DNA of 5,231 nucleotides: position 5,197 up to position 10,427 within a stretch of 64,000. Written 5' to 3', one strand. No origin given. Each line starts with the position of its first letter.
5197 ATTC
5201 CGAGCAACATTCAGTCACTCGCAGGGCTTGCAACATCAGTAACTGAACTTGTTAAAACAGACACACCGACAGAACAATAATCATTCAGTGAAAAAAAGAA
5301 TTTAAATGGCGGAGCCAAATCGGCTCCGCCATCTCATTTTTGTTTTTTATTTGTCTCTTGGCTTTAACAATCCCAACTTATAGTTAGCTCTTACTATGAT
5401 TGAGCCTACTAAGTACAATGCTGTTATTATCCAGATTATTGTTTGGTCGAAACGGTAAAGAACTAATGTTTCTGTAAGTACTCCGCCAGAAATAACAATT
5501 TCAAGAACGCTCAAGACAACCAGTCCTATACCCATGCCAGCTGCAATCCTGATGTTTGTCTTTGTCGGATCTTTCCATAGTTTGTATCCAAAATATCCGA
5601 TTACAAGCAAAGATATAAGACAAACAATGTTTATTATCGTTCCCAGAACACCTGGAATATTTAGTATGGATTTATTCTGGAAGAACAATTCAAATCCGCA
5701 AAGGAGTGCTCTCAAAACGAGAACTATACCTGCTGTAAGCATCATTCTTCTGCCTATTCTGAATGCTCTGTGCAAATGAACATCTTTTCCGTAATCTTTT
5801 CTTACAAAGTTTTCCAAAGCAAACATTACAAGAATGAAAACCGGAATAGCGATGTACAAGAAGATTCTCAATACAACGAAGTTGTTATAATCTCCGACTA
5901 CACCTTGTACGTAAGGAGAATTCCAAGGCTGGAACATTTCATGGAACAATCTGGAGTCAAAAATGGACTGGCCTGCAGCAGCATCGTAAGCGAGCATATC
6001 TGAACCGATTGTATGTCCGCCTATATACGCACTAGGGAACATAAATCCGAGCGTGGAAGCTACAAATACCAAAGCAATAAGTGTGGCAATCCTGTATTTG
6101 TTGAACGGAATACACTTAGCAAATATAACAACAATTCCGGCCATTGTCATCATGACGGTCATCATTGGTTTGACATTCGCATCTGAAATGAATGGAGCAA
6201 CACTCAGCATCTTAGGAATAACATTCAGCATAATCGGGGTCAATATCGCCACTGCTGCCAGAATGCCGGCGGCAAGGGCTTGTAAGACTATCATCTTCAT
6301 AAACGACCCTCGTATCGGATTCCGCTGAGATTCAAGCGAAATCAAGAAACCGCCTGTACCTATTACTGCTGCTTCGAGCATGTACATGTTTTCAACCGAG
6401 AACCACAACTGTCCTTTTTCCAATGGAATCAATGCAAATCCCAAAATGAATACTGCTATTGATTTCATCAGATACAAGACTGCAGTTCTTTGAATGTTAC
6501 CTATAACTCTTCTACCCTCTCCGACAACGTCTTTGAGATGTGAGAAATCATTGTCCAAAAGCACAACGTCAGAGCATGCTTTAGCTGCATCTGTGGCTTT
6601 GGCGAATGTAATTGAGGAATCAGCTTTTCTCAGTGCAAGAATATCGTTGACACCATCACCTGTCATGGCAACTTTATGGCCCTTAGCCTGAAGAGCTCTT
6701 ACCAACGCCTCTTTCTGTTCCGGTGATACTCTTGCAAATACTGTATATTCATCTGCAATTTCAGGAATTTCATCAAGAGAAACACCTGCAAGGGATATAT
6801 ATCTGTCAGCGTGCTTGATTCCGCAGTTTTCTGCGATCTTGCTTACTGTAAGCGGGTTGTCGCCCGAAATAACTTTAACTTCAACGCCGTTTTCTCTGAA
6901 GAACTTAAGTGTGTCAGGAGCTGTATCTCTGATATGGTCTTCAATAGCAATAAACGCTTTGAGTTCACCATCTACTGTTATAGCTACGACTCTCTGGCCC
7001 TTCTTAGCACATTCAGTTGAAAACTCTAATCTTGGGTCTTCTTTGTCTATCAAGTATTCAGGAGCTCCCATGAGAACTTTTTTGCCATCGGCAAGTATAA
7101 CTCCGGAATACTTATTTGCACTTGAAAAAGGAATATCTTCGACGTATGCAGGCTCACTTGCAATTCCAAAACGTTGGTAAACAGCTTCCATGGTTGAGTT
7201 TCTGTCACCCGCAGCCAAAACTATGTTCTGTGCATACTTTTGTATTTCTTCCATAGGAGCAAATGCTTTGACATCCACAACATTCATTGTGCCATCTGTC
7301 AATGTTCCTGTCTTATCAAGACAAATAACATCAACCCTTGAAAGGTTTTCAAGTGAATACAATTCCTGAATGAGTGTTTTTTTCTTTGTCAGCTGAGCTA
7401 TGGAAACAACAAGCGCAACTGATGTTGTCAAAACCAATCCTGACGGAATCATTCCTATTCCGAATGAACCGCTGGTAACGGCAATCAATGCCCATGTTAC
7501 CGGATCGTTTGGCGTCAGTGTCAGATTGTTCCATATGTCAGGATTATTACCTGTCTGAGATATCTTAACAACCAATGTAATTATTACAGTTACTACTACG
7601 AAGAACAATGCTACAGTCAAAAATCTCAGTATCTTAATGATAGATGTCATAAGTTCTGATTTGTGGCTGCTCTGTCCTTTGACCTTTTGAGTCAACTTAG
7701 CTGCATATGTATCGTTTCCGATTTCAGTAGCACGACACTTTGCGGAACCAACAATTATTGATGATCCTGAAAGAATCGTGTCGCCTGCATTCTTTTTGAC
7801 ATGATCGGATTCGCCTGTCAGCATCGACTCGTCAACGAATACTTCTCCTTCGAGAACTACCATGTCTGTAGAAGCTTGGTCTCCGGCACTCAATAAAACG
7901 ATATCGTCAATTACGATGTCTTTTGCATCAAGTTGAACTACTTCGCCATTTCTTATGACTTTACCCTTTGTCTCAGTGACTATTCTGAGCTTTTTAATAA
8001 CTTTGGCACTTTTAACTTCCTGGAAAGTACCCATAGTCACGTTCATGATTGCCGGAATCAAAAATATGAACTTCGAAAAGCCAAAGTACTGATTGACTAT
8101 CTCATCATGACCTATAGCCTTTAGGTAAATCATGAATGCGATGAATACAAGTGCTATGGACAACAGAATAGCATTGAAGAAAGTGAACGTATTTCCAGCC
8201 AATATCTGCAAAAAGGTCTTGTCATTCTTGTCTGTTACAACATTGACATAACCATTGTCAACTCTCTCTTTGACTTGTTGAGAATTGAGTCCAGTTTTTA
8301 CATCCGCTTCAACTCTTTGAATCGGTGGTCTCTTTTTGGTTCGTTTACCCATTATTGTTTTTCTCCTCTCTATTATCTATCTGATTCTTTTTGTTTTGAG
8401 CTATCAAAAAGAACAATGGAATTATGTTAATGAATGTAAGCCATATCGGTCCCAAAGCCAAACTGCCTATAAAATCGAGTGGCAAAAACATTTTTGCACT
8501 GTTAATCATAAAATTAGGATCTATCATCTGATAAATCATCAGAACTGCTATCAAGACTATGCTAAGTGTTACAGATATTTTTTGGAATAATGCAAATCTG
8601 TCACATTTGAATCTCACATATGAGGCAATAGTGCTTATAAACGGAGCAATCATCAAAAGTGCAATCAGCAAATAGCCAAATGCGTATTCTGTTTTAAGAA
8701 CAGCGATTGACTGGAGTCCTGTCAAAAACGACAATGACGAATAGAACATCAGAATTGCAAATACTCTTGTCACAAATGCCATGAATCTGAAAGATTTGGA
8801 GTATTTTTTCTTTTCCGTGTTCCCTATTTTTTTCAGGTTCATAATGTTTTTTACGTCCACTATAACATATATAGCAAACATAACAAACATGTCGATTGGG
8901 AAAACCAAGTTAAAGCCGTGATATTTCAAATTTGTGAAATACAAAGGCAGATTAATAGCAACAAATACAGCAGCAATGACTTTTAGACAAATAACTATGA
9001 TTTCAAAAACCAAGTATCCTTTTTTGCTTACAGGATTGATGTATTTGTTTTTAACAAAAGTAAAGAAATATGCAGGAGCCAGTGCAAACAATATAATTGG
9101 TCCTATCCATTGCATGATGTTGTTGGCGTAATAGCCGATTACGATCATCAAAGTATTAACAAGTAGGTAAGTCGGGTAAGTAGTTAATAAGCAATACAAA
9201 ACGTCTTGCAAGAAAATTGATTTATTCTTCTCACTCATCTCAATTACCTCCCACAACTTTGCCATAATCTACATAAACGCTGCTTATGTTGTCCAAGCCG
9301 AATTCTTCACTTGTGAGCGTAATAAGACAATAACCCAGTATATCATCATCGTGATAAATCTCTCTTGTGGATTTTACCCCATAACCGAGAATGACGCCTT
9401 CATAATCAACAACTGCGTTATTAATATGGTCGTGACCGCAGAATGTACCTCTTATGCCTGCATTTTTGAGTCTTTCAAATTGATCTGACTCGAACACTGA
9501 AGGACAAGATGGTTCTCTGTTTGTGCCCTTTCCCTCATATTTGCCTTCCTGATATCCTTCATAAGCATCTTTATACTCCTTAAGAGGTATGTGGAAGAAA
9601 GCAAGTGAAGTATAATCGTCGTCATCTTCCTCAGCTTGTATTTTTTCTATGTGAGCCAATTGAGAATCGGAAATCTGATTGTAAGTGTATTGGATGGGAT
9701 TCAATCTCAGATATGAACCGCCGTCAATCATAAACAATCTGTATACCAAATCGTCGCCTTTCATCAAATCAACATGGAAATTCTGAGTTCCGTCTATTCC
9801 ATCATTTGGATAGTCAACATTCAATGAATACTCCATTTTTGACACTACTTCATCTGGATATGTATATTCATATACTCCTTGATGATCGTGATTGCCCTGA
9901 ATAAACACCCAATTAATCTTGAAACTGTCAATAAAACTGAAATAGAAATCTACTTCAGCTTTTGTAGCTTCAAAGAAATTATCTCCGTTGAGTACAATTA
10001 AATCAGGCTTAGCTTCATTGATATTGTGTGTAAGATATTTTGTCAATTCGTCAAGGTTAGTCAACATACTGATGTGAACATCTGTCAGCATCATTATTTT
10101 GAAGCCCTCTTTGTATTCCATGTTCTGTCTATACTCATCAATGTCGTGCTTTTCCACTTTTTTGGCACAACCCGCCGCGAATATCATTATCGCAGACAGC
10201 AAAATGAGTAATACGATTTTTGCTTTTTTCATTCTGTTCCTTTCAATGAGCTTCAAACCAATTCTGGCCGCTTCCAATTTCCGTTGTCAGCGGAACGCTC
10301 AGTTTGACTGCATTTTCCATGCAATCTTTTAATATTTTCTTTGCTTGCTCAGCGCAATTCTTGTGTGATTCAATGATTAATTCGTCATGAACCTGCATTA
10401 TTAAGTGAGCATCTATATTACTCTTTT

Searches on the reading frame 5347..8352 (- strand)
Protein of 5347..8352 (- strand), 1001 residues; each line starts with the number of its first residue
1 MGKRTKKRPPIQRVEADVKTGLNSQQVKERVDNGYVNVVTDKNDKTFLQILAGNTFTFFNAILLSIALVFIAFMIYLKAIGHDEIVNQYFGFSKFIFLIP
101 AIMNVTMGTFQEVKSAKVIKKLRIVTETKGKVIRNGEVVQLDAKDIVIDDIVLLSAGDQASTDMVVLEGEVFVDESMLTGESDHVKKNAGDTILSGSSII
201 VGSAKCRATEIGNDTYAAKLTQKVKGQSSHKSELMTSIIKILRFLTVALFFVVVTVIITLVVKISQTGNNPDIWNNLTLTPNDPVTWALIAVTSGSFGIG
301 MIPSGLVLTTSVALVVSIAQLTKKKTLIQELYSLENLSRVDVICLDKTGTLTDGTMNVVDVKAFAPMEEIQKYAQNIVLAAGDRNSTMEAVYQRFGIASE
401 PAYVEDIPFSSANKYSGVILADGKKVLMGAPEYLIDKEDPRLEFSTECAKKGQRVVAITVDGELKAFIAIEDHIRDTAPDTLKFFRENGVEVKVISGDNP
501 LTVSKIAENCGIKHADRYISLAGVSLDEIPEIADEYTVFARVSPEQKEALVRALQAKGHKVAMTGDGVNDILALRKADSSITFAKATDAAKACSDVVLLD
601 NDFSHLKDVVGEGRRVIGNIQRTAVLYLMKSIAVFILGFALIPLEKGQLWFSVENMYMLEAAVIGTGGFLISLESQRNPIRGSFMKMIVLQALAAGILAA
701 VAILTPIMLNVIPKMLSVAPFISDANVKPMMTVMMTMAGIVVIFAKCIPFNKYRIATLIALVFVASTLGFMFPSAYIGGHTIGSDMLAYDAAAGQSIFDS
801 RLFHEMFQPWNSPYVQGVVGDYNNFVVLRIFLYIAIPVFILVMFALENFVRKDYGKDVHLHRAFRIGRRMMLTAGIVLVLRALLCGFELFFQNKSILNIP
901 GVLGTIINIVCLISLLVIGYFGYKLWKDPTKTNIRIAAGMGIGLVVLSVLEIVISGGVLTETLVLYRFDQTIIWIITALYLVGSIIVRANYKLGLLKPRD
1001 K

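Call 61: search_protein_families(library=pfam, proteins=[window:5347-8352:-], max_evalue=0.01)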
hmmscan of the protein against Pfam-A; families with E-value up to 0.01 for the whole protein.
window:5347-8352:- (1001 aa): 4 families
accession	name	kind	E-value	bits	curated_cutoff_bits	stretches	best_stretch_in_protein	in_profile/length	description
PF00122.25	E1-E2_ATPase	-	1.8e-35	122.5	28.1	1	126-324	3-181/181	E1-E2 ATPase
PF00702.32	Hydrolase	-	4.9e-27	96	26.4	1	340-578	1-191/191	haloacid dehalogenase-like hydrolase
PF08282.18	Hydrolase_3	-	1.7e-05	25.1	20.9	1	549-602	194-247/255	haloacid dehalogenase-like hydrolase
PF00690.31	Cation_ATPase_N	-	0.00078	19.5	20.4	1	13-69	12-68/69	Cation transporter/ATPase, N-terminus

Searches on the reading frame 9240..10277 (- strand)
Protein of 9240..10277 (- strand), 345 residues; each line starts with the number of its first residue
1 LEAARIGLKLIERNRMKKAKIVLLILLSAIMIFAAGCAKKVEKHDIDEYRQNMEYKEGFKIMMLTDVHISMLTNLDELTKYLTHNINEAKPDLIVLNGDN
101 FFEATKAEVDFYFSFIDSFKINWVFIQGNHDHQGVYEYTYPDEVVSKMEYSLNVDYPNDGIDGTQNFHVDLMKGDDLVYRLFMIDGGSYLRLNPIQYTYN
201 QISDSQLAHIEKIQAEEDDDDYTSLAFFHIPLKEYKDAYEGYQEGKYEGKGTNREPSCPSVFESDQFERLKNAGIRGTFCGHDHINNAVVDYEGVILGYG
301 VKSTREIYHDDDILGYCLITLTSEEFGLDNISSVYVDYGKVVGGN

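Call 3: search_protein_families(library=pfam, proteins=[window:9240-10277:-], max_evalue=0.01)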
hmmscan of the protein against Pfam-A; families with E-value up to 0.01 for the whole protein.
window:9240-10277:- (345 aa): 1 family
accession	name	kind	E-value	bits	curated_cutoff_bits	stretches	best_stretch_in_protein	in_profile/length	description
PF00149.33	Metallophos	-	5e-14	53.6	21.5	1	59-285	1-190/191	Calcineurin-like phosphoesterase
